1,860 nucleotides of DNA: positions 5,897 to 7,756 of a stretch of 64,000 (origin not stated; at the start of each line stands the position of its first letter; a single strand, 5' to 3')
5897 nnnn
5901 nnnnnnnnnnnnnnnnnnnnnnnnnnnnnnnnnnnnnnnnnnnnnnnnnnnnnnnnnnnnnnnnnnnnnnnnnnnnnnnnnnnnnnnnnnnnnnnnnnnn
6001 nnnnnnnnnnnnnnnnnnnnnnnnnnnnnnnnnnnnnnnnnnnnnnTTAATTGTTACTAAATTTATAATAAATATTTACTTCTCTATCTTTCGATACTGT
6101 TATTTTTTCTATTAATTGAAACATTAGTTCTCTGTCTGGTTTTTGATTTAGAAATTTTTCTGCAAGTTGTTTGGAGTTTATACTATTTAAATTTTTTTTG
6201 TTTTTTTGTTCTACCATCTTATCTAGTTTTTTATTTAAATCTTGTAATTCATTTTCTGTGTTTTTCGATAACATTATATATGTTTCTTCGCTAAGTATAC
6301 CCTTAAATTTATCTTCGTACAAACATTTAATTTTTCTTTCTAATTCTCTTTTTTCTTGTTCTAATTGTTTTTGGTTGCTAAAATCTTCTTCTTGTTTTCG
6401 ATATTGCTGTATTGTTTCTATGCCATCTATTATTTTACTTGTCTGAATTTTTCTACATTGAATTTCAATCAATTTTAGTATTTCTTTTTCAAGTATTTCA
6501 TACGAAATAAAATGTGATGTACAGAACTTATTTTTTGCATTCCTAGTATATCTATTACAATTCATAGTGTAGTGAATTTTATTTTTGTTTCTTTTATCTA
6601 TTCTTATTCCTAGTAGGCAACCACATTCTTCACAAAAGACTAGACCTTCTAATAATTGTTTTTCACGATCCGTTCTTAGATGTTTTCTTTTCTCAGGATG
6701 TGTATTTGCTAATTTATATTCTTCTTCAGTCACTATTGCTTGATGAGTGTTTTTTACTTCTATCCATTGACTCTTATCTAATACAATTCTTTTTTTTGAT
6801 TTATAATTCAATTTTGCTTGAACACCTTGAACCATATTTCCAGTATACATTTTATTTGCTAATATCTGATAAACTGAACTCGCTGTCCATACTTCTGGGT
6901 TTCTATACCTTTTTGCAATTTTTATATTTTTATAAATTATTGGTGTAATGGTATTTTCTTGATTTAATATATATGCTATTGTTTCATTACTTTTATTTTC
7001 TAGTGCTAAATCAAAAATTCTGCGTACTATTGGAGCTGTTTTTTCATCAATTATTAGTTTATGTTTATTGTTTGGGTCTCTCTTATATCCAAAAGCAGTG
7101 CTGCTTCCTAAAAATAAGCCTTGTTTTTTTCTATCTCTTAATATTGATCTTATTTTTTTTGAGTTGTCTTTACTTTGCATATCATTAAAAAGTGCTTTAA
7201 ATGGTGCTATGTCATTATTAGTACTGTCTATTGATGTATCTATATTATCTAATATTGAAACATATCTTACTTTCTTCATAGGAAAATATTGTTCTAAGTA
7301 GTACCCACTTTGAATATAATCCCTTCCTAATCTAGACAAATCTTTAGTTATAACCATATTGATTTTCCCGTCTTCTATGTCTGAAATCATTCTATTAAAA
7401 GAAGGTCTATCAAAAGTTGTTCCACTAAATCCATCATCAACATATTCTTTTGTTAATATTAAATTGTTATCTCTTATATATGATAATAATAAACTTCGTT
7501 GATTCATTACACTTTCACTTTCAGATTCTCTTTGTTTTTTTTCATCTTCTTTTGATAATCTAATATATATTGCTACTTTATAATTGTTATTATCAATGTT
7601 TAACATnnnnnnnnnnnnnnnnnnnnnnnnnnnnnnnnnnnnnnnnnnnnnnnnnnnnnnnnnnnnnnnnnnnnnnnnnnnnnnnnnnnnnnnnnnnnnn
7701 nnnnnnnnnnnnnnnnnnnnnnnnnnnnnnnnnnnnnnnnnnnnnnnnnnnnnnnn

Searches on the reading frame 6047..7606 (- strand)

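Call 18: search_protein_families(library=pfam, proteins=[window:6047-7606:-], max_evalue=0.001)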
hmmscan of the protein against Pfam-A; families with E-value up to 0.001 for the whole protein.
window:6047-7606:- (519 aa): 3 families
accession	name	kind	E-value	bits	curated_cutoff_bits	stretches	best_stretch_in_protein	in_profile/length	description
PF00239.26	Resolvase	-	2.4e-20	73.5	23.3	1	11-163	1-143/145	Resolvase, N terminal domain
PF07508.19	Recombinase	-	3.2e-19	69.5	21.1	1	188-307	1-102/102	Recombinase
PF13408.12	Zn_ribbon_recom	-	1.2e-10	42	25.3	1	318-380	1-57/58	Recombinase zinc beta ribbon domain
